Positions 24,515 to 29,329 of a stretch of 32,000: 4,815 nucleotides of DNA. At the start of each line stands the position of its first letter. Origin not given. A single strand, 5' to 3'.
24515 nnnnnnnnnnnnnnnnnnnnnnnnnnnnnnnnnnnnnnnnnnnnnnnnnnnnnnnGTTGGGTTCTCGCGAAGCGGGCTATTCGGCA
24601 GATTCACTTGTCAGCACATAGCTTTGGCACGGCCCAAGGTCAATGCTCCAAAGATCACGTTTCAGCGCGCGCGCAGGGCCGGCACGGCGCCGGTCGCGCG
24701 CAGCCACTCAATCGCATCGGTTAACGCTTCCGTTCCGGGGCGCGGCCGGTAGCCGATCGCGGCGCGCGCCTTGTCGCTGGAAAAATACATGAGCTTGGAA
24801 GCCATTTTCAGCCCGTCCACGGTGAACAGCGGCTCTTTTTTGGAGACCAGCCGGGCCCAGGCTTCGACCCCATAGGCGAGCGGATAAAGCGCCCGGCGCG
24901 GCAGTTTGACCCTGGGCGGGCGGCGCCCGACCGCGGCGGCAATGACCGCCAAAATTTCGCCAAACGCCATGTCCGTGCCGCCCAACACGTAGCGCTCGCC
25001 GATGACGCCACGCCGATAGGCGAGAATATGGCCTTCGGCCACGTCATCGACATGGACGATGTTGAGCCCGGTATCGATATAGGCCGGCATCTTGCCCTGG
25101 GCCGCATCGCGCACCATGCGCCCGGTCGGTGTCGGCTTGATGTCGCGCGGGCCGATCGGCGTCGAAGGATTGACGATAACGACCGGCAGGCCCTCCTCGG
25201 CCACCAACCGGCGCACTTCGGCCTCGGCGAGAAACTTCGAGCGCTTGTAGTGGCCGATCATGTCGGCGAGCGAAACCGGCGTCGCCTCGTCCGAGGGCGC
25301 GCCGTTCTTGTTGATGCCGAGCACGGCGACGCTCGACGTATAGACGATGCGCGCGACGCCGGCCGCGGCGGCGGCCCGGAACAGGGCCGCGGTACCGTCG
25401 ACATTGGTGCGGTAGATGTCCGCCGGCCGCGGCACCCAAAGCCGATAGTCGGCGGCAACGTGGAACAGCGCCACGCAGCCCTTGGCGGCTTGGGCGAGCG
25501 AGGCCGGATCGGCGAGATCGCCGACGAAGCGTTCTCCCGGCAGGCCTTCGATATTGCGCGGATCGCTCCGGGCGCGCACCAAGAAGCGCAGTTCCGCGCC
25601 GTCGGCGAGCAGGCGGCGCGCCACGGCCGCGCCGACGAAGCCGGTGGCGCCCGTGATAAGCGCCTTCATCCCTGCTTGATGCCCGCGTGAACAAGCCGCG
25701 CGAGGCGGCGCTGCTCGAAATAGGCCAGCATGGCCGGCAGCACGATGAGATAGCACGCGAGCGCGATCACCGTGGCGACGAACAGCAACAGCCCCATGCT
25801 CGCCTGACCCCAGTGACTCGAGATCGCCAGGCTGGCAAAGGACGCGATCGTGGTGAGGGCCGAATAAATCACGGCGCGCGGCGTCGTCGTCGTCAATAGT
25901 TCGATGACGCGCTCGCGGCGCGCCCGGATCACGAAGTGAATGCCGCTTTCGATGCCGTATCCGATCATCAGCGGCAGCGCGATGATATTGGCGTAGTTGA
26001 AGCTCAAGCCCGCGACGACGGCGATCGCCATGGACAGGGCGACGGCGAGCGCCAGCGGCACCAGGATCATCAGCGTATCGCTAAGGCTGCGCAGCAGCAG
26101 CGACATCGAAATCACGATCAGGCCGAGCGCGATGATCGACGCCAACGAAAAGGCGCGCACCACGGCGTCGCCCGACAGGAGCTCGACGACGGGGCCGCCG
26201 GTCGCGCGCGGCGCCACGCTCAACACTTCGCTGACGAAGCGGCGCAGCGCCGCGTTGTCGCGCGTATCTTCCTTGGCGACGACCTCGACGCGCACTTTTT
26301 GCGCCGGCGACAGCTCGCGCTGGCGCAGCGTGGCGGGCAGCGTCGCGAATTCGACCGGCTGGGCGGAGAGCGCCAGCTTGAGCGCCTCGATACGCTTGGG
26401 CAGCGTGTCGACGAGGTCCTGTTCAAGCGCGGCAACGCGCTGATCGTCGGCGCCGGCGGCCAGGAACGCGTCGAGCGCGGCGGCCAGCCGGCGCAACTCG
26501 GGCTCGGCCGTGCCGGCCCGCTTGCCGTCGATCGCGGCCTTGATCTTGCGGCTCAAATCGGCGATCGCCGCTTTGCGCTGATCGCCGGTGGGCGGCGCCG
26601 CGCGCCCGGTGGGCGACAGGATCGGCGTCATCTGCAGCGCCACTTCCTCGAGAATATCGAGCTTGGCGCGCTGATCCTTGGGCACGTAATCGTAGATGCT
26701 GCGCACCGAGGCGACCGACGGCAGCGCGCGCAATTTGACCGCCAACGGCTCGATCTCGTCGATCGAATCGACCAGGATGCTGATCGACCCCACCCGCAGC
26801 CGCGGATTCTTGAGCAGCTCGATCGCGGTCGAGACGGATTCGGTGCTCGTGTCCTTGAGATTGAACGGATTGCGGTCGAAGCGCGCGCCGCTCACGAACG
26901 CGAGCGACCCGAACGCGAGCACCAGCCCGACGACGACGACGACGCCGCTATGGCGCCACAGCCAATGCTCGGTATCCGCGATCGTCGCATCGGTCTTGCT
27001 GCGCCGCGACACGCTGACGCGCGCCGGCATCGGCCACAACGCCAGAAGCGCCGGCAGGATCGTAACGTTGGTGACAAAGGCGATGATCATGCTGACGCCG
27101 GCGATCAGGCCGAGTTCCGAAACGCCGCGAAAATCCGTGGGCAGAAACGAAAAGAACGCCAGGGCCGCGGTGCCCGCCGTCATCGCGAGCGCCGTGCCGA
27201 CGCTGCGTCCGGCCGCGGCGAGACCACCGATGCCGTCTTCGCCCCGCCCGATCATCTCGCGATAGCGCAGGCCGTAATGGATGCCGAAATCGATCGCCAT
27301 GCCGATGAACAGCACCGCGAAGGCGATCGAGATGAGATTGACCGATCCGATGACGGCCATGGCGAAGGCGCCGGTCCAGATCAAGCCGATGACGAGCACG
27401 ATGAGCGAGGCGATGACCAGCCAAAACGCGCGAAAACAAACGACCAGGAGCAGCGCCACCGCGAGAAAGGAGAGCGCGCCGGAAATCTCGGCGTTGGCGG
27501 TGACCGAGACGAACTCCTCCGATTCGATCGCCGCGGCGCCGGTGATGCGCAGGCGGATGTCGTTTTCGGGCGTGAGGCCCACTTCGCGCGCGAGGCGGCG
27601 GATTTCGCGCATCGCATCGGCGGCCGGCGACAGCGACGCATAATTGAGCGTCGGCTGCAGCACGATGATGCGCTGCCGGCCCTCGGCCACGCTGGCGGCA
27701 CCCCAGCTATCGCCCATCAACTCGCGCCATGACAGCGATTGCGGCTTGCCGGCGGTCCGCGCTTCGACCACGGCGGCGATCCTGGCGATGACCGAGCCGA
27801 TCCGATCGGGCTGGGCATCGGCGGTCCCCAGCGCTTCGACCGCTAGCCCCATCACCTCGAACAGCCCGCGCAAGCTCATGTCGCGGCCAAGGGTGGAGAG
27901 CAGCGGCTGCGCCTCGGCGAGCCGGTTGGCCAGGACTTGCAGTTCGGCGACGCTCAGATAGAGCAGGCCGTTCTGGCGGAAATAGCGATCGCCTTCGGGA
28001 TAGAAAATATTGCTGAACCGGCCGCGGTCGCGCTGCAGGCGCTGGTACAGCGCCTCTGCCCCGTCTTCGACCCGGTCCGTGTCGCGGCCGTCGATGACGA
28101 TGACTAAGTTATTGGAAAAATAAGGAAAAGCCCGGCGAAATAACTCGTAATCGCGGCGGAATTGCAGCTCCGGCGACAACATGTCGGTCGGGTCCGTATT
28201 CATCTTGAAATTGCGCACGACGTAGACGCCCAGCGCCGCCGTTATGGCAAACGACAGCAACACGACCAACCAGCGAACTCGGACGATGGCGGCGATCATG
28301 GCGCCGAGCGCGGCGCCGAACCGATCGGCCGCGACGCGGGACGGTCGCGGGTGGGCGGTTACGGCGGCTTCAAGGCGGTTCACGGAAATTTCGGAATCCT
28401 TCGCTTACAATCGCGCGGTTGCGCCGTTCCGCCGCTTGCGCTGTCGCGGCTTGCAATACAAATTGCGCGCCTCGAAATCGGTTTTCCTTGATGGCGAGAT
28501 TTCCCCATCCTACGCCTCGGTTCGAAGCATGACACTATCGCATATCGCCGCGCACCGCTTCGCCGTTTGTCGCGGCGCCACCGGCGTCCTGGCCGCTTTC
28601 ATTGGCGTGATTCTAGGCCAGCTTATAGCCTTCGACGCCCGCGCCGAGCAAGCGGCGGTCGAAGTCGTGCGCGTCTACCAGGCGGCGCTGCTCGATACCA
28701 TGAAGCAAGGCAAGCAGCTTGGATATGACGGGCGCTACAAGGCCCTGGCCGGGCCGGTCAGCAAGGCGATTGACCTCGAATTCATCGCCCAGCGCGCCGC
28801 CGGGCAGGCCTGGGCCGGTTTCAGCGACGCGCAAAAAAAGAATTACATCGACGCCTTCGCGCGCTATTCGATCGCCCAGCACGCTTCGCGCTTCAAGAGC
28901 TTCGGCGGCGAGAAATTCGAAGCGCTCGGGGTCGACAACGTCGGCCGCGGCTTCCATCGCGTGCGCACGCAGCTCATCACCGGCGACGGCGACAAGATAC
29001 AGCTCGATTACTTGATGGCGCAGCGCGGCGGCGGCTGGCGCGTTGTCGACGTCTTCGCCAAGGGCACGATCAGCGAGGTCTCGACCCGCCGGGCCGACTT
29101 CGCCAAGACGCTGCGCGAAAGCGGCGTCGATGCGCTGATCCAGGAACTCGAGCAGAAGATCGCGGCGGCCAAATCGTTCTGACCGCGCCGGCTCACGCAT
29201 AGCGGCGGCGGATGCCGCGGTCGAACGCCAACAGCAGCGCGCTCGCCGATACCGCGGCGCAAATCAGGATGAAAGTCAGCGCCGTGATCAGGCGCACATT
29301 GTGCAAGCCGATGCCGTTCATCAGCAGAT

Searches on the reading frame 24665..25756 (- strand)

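Call 28: search_protein_families(library=pfam, max_evalue=0.001, proteins=[window:24665-25756:-])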
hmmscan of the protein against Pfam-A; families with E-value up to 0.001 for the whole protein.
window:24665-25756:- (364 aa): 8 families
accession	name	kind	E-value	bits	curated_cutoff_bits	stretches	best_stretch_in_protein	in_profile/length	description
PF01370.27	Epimerase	-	8e-37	127.4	20.9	1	32-259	1-240/240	NAD dependent epimerase/dehydratase family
PF01073.25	3Beta_HSD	-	3.1e-19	69.5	22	1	33-248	1-230/280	3-beta hydroxysteroid dehydrogenase/isomerase family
PF07993.18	NAD_binding_4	-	1.9e-18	67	20.1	1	86-214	81-216/258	Male sterility protein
PF13460.12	NAD_binding_10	-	1.7e-17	64.3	27.2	1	36-199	1-145/184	NAD(P)H-binding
PF16363.11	GDP_Man_Dehyd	-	9.6e-15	55.3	27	1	33-278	1-268/332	GDP-mannose 4,6 dehydratase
PF05368.20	NmrA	-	9.5e-10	39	27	1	33-144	6-109/298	NmrA-like family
PF04321.23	RmlD_sub_bind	-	7.8e-07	28.9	27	1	30-184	1-139/287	RmlD substrate binding domain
PF02719.21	Polysacc_synt_2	-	8.6e-06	25.6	20.2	1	33-152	2-139/293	Polysaccharide biosynthesis protein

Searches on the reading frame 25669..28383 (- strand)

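Call 28: search_protein_families(library=pfam, max_evalue=0.001, proteins=[window:25669-28383:-])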
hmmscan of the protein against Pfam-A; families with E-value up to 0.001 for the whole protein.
window:25669-28383:- (905 aa): 1 family
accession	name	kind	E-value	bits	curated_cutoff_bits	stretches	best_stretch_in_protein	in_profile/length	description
PF03176.21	MMPL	-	1e-19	71.1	20.5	1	254-484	103-327/333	MMPL family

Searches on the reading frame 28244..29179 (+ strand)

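Call 28: search_protein_families(library=pfam, max_evalue=0.001, proteins=[window:28244-29179:+])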
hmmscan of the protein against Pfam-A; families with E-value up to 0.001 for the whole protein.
window:28244-29179:+ (312 aa): 1 family
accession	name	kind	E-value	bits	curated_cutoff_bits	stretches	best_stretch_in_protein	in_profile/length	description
PF05494.18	MlaC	-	1.3e-37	129.6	26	1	147-304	5-166/166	MlaC protein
